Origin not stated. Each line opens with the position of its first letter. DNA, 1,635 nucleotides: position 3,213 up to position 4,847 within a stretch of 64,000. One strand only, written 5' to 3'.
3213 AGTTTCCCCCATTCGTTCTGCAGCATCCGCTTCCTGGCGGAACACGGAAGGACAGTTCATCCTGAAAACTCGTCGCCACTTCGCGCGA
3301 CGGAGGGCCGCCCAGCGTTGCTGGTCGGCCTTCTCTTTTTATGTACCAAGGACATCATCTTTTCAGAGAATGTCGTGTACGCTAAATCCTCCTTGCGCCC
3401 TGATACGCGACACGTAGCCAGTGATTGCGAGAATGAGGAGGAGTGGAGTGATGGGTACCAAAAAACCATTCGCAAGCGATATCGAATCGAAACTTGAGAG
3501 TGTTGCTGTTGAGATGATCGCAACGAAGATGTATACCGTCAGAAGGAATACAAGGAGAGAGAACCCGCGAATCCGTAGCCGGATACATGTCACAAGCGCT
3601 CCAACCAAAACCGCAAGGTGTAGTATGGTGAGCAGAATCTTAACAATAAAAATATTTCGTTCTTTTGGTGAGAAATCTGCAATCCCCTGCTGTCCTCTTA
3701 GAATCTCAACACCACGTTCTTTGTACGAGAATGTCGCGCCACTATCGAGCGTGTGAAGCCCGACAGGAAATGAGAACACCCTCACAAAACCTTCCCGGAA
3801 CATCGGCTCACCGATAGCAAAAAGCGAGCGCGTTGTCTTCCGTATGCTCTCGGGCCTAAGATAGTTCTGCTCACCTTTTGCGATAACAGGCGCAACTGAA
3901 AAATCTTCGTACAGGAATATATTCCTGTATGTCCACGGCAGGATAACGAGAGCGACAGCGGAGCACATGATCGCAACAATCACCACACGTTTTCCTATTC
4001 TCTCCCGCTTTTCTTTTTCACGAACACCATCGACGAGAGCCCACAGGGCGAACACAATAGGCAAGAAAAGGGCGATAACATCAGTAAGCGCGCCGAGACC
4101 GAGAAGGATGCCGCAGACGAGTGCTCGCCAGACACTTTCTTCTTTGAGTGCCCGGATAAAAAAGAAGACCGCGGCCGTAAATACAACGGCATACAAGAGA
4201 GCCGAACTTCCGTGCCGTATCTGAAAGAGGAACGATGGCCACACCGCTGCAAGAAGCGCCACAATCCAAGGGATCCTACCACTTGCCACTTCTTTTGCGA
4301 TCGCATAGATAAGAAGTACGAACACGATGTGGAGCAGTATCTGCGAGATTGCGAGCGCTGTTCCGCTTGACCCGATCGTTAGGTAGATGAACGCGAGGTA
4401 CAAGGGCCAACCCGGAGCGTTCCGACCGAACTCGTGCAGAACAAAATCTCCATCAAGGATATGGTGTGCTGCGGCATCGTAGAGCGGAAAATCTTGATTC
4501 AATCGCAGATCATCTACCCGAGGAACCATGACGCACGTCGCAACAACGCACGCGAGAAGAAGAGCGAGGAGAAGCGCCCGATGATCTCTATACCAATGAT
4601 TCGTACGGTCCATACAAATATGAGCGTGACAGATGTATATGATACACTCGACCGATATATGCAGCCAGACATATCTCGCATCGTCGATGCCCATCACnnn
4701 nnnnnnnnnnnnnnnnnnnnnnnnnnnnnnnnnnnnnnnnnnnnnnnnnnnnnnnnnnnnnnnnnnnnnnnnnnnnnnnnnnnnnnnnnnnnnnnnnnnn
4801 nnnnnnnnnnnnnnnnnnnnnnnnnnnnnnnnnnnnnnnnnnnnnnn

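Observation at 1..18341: About 18 kb protein-glycosylation-like island next to a secreted LTD-PKD-LTD surface protein with a poly-Ser/Thr linker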

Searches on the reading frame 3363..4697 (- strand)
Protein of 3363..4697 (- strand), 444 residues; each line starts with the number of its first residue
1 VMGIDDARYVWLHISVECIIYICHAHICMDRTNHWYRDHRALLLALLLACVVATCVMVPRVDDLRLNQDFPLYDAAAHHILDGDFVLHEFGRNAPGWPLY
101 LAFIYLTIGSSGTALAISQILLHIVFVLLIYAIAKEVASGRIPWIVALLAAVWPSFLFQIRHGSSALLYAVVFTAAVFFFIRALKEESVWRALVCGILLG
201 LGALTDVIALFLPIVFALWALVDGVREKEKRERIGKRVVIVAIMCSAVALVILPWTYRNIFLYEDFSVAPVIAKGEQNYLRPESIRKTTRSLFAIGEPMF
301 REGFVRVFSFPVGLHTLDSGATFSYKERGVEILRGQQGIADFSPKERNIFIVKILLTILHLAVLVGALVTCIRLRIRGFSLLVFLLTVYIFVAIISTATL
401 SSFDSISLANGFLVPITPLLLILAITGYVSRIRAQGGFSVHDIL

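Call 6: search_protein_families(library=pfam, proteins=[window:3363-4697:-], max_evalue=0.01)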
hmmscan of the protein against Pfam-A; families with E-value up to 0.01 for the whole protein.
window:3363-4697:- (444 aa): 2 families
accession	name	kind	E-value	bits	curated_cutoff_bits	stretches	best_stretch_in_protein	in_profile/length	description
PF13231.12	PMT_2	-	3.2e-10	40.9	26.1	1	95-247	4-155/160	Dolichyl-phosphate-mannose-protein mannosyltransferase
PF09594.16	GT87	-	0.0004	20.7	25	1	100-262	8-151/237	Glycosyltransferase family 87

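Call 12: find_encoding_contigs(protein=window:3363-4697:-, flank=10000, max_places=10)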
Protein window:3363-4697:- (444 aa): no gene with exactly this product is on record in the collection.

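Call 13: find_homologous_proteins(query=window:3363-4613:-)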
Query window:3363-4613:- (416 aa): 5 proteins with E <= 0.001 among 8000 candidates.
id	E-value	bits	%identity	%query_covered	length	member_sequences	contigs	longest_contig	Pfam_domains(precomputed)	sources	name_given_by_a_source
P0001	9.1e-266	899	100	100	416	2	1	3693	PF13231.13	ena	-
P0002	3.6e-143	496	55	99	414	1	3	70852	PF13231.13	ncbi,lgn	-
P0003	4.2e-30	123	30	86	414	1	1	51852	-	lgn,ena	-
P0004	1.5e-10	59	29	57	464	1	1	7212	PF13231.13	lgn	-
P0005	9.0e-9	53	29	46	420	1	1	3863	PF13231.13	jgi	jgi:4-amino-4-deoxy-L-arabinose transferase-like glycosyltransferase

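Call 14: find_encoding_contigs(protein=P0002, flank=10000, max_places=5)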
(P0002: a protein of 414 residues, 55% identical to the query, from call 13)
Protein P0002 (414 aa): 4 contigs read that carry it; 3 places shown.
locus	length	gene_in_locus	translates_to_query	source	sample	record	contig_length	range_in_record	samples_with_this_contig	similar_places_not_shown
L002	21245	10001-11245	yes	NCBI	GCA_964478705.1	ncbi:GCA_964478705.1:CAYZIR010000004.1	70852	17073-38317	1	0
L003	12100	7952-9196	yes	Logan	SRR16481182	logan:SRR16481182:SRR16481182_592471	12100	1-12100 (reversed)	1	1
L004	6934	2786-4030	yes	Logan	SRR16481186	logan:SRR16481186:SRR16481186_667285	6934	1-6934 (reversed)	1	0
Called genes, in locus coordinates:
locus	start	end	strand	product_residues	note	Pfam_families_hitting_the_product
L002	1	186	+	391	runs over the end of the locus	PF00932:LTD, PF00801:PKD, PF18911:PKD_4, PF00932:LTD (weak)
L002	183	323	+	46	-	-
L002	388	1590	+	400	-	PF13439:Glyco_transf_4, PF13579:Glyco_trans_4_4, PF00534:Glycos_transf_1, PF13692:Glyco_trans_1_4, PF13524:Glyco_trans_1_2 (weak), PF20706:GT4-conflict (weak)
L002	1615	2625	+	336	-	PF13692:Glyco_trans_1_4 (weak)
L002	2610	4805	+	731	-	PF13439:Glyco_transf_4 (weak), PF13579:Glyco_trans_4_4, PF20706:GT4-conflict, PF00534:Glycos_transf_1, PF13692:Glyco_trans_1_4, PF20706:GT4-conflict, PF00534:Glycos_transf_1, PF13692:Glyco_trans_1_4, +1 more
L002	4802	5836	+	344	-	PF00534:Glycos_transf_1, PF13692:Glyco_trans_1_4, PF13524:Glyco_trans_1_2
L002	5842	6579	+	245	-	PF13489:Methyltransf_23, PF02353:CMAS (weak), PF05175:MTS, PF08003:Methyltransf_9, PF13847:Methyltransf_31, PF08241:Methyltransf_11, PF08242:Methyltransf_12, PF13649:Methyltransf_25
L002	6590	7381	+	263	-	PF13489:Methyltransf_23, PF13649:Methyltransf_25 (weak), PF13847:Methyltransf_31, PF08241:Methyltransf_11, PF08242:Methyltransf_12 (weak)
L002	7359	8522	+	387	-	PF13439:Glyco_transf_4, PF13579:Glyco_trans_4_4, PF20706:GT4-conflict (weak), PF00534:Glycos_transf_1, PF13692:Glyco_trans_1_4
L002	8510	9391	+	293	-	PF00535:Glycos_transf_2, PF10111:Glyco_tranf_2_2 (weak), PF13641:Glyco_tranf_2_3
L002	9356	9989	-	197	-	PF01596:Methyltransf_3 (faint), PF13578:Methyltransf_24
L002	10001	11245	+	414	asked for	PF13231:PMT_2 (weak)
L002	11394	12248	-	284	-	PF05050:Methyltransf_21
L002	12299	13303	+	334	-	-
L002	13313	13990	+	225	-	PF05711:TylF, PF13578:Methyltransf_24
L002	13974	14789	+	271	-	-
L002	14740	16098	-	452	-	PF01943:Polysacc_synt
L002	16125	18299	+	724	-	PF04932:Wzy_C, PF13432:TPR_16 (faint), PF13424:TPR_12 (faint), PF00515:TPR_1 (faint), PF07719:TPR_2 (faint), PF12895:ANAPC3 (faint), PF13181:TPR_8 (faint), PF13428:TPR_14 (faint), +2 more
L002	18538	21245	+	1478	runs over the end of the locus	PF13884:Peptidase_S74 (weak)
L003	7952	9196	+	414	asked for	PF13231:PMT_2 (weak)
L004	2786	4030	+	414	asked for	PF13231:PMT_2 (weak)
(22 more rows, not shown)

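Call 15: find_encoding_contigs(protein=P0003, flank=10000, max_places=5)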
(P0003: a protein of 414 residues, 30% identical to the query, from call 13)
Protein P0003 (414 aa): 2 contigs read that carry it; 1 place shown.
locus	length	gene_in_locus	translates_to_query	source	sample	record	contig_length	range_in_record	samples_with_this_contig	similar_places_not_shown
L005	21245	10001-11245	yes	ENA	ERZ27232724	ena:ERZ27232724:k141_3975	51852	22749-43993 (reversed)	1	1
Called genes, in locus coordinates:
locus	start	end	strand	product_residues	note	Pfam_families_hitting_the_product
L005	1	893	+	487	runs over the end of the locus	PF01073:3Beta_HSD (weak), PF01370:Epimerase, PF04321:RmlD_sub_bind, PF16363:GDP_Man_Dehyd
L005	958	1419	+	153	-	-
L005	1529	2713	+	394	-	PF13439:Glyco_transf_4 (weak), PF20706:GT4-conflict, PF00534:Glycos_transf_1, PF13692:Glyco_trans_1_4, PF13524:Glyco_trans_1_2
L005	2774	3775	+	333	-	PF01933:CofD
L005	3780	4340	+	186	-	-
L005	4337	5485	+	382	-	PF13579:Glyco_trans_4_4 (weak), PF13439:Glyco_transf_4, PF00534:Glycos_transf_1, PF13692:Glyco_trans_1_4, PF13524:Glyco_trans_1_2 (weak)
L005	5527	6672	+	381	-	PF13439:Glyco_transf_4 (weak), PF13579:Glyco_trans_4_4 (weak), PF20706:GT4-conflict (weak), PF00534:Glycos_transf_1, PF13692:Glyco_trans_1_4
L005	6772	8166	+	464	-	PF00534:Glycos_transf_1, PF13692:Glyco_trans_1_4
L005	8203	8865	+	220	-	-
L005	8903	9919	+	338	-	PF00534:Glycos_transf_1, PF13692:Glyco_trans_1_4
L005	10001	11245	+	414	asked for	-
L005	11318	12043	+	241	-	PF13489:Methyltransf_23, PF00398:RrnaAD (weak), PF13847:Methyltransf_31, PF08241:Methyltransf_11, PF08242:Methyltransf_12, PF13649:Methyltransf_25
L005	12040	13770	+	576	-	PF00534:Glycos_transf_1, PF13692:Glyco_trans_1_4, PF13524:Glyco_trans_1_2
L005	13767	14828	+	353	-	PF00534:Glycos_transf_1, PF13692:Glyco_trans_1_4, PF13524:Glyco_trans_1_2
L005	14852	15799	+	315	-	PF00106:adh_short (weak), PF01073:3Beta_HSD, PF01370:Epimerase, PF02719:Polysacc_synt_2, PF04321:RmlD_sub_bind, PF05368:NmrA (weak), PF07993:NAD_binding_4 (weak), PF16363:GDP_Man_Dehyd, +2 more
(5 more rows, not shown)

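Call 22: search_protein_families(library=ncbifam, proteins=[window:3363-4613:-], max_evalue=0.01)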
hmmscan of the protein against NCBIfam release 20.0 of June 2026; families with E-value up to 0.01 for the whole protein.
window:3363-4613:- (416 aa): 0 families

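Call 23: search_solved_structures(query=window:3363-4613:-, max_evalue=10, show_alignments=2)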
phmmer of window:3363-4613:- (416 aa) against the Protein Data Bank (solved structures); distinct sequences matched with E-value up to 10: 0.

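Call 38: predict_structure(alignment_id=A2)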
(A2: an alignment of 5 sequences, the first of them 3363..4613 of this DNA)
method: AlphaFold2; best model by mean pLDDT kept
length: 416 residues; sequences in the alignment: 5
mean_pLDDT: 62.0   pTM: 0.66
mean pLDDT of the five models: 62.0, 59.4, 57.1, 55.4, 49.1
residues with pLDDT >= 90: 0; 70-90: 163; 50-70: 136; < 50: 117
segments of 3 or more residues with pLDDT < 50: 1-8, 32-40, 58-65, 232-295, 363-385, 414-416
pLDDT, mean of each block of 10 residues (from residue 1): 43 70 66 44 70 64 55 82 75 84 81 76 67 60 81 80 86 66 67 66 71 84 66 43 31 38 40 42 36 48 68 73 66 68 60 55 46 38 52 73 70 49
secondary structure, 60 per line:
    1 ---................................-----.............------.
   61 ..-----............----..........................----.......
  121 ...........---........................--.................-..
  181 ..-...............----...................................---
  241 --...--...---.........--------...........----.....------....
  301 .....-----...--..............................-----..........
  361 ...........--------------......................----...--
elements in order: H4-35 H41-53 H68-79 H84-109 H114-131 H135-158 H161-177 H179-182 H184-198 H203-237 E243-245 E248-250 H254-262 H271-281 H286-290 H297-305 H316-345 H351-371 H386-407

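Call 41: fold_search(model_id=the predicted structure, library=pdb)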
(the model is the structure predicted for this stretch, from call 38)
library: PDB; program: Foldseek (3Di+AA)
matches with E <= 10: 382; with E <= 0.001: 2
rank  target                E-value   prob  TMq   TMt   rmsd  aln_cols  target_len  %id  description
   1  9n9j_I                1.7e-04  1.00  0.53  0.34  14.0       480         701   13  Structure of a GRP94 folding intermediate engaged with a CCDC134- and FKBP11-bound secretory translocon (released 2025-11-19)
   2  8agc_A                3.8e-04  1.00  0.53  0.33  14.9       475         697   12  Structure of yeast oligosaccharylransferase complex with lipid-linked oligosaccharide and non-acceptor peptide bound (released 2022-12-07)
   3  7oci_F                1.4e-03  1.00  0.52  0.36  12.2       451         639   11  Cryo-EM structure of yeast Ost6p containing oligosaccharyltransferase complex (released 2022-02-16)
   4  8agb_A                1.9e-03  1.00  0.55  0.38  13.5       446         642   11  Structure of yeast oligosaccharylransferase complex with lipid-linked oligosaccharide bound (released 2022-12-07)
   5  5ogl_A                2.3e-03  1.00  0.52  0.33  14.4       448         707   13  Structure of bacterial oligosaccharyltransferase PglB in complex with an acceptor peptide and an lipid-linked oligosac (released 2017-10-25)
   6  3wak                  2.6e-03  1.00  0.53  0.28  13.3       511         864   13  Crystal structure of the Archaeoglobus fulgidus oligosaccharyltransferase (O29867_ARCFU) in the apo form (released 2013-10-30)
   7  6s7t_A                3.1e-03  1.00  0.50  0.32  14.3       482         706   13  Cryo-EM structure of human oligosaccharyltransferase complex OST-B (released 2019-12-18)
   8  6ezn_F                3.5e-03  1.00  0.51  0.35  12.9       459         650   10  Cryo-EM structure of the yeast oligosaccharyltransferase (OST) complex (released 2018-01-17)
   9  6gxc_A                3.5e-03  1.00  0.51  0.32  13.9       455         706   12  Bacterial oligosaccharyltransferase PglB in complex with an inhibitory peptide and a reactive lipid-linked oligosaccha (released 2018-11-14)
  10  7e9s_A                3.5e-03  1.00  0.50  0.27  14.4       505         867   13  Archaeal oligosaccharyltransferase AglB from Archaeoglobus fulgidus in complex with an inhibitory peptide and a dolich (released 2021-09-08)
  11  6s7o_A                3.6e-03  1.00  0.54  0.36  12.7       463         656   13  Cryo-EM structure of human oligosaccharyltransferase complex OST-A (released 2019-12-18)
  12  8age_A                6.5e-03  1.00  0.53  0.37  11.1       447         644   10  Structure of yeast oligosaccharylransferase complex with acceptor peptide bound (released 2022-12-07)
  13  8pn9_A                1.2e-02  1.00  0.53  0.36  12.4       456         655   13  Structure of human oligosaccharyltransferase OST-A complex bound to NGI-1 (released 2024-05-08)
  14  5gmy_A                1.5e-02  1.00  0.45  0.25  14.1       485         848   12  Crystal structure of the Archaeoglobus fulgidus oligosaccharyltransferase (O29867_ARCFU) tethered with an acceptor pep (released 2017-02-01)
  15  6c26_A                2.2e-02  1.00  0.54  0.37  14.0       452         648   12  The Cryo-EM structure of a eukaryotic oligosaccharyl transferase complex (released 2018-01-31)
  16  5f15                  6.6e-02  1.00  0.40  0.32   9.2       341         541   13  Crystal Structure of ArnT from Cupriavidus metallidurans bound to Undecaprenyl phosphate (released 2016-02-17)
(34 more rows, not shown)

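Call 44: search_protein_representatives(alignment_id=A2)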
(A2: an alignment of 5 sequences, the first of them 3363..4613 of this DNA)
Query: 5 sequences, 419 profile positions. Proteins with E-value up to 0.001 (for the whole library): 43825; up to 1e-10: 19741; up to 1e-30: 989. The best 150 are listed.
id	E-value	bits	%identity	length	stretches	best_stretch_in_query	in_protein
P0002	1.3e-176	604.3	-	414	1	1-418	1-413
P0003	7.4e-159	545.8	-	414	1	9-415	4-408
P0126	2.5e-95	336.5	-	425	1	8-416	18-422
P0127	1.8e-89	317.2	-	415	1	4-403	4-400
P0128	3.8e-89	316.2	-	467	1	8-399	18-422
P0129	1.7e-84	300.9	-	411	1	13-404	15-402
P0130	2.3e-78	280.6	-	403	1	8-399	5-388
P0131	7.3e-69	249.4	-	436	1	11-408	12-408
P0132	1.3e-68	248.5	-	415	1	9-404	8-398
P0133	2.7e-66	240.9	-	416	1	4-405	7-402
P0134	2.9e-66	240.8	-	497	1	5-410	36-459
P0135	4.0e-65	237.1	-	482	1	8-409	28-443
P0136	5.1e-63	230.1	-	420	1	11-406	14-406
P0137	1.1e-62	229.0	-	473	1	15-398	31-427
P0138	1.1e-62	228.9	-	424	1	7-410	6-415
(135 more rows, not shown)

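Call 46: search_solved_structures(query=A3, max_evalue=10, show_alignments=2)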
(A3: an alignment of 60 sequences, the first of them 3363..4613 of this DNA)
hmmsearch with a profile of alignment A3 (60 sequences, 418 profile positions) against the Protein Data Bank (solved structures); distinct sequences matched with E-value up to 10: 4.
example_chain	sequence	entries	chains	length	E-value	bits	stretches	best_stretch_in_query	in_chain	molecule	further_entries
3waj_A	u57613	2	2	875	0.0016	20.7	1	83-222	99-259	Transmembrane oligosaccharyl transferase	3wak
5gmy_A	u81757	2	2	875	0.0016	20.7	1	83-222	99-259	Transmembrane oligosaccharyl transferase, putative | Dolichyl-phosphooligosaccharide-protein glycotransferase 3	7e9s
4twk_A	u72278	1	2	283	1.6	10.9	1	326-390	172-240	Potassium channel subfamily K member 2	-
30ga_A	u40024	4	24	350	2.7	10.1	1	222-275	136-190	Cas7.1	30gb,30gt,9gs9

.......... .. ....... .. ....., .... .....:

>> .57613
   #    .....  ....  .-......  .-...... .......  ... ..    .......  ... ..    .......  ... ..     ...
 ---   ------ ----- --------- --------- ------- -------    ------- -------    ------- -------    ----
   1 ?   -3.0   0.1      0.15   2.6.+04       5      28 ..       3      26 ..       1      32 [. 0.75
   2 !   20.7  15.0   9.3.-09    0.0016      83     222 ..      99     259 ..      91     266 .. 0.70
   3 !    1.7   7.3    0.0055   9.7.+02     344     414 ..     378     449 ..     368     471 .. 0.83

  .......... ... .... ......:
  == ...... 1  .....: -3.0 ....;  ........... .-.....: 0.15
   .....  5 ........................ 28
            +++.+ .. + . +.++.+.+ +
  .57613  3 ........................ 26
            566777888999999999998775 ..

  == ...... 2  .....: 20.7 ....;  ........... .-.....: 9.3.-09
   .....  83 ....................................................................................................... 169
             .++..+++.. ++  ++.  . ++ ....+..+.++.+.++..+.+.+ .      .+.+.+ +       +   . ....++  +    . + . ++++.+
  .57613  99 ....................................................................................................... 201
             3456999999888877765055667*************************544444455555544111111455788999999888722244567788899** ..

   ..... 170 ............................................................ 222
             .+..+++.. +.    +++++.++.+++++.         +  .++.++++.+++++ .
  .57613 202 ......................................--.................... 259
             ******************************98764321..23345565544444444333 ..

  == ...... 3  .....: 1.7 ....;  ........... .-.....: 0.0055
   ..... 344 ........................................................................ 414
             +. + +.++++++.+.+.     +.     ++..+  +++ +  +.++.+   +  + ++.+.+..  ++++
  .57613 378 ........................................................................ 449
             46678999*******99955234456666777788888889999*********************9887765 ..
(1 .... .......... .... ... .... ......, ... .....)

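Call 47: search_protein_families(library=pfam, alignment_id=A3, max_evalue=0.001)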
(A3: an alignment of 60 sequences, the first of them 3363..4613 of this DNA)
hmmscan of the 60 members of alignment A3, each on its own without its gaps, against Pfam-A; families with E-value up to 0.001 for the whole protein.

A. member 1, window:3363-4613:- (416 aa): 2 families
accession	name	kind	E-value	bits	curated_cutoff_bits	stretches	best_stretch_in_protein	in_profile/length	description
PF13231.12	PMT_2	-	2.8e-10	41.1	26.1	1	67-219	4-155/160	Dolichyl-phosphate-mannose-protein mannosyltransferase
PF09594.16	GT87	-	0.00034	20.9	25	1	72-234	8-151/237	Glycosyltransferase family 87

B. families by the number of members that match (of 60 scanned): 5 families
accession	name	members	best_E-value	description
PF13231.12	PMT_2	59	1e-22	Dolichyl-phosphate-mannose-protein mannosyltransferase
PF02366.24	PMT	13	1.5e-11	Dolichyl-phosphate-mannose-protein mannosyltransferase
PF02516.20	STT3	3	7.3e-05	Oligosaccharyl transferase STT3, N-terminal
PF09594.16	GT87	3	0.00023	Glycosyltransferase family 87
PF04932.20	Wzy_C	1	0.00044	O-Antigen ligase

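Call 64: search_protein_families(library=pfam, proteins=[L002:12299-13303:+, L002:11394-12248:-], max_evalue=0.01)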
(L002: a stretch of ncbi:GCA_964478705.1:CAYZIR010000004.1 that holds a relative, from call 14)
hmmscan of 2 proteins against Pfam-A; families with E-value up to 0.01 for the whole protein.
L002:12299-13303:+ (334 aa): 1 family
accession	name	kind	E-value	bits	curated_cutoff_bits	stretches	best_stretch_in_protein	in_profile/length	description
PF03407.22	Nucleotid_trans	-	0.0003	21.3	22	1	98-160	69-139/208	Nucleotide-diphospho-sugar transferase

L002:11394-12248:- (284 aa): 2 families
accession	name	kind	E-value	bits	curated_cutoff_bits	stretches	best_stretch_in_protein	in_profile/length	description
PF05050.19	Methyltransf_21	-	1.1e-14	55.3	22.7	1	95-256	1-172/173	Methyltransferase FkbM domain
PF05575.17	V_cholerae_RfbT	-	0.00078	19.3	27.9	1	88-233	78-223/286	Vibrio cholerae RfbT protein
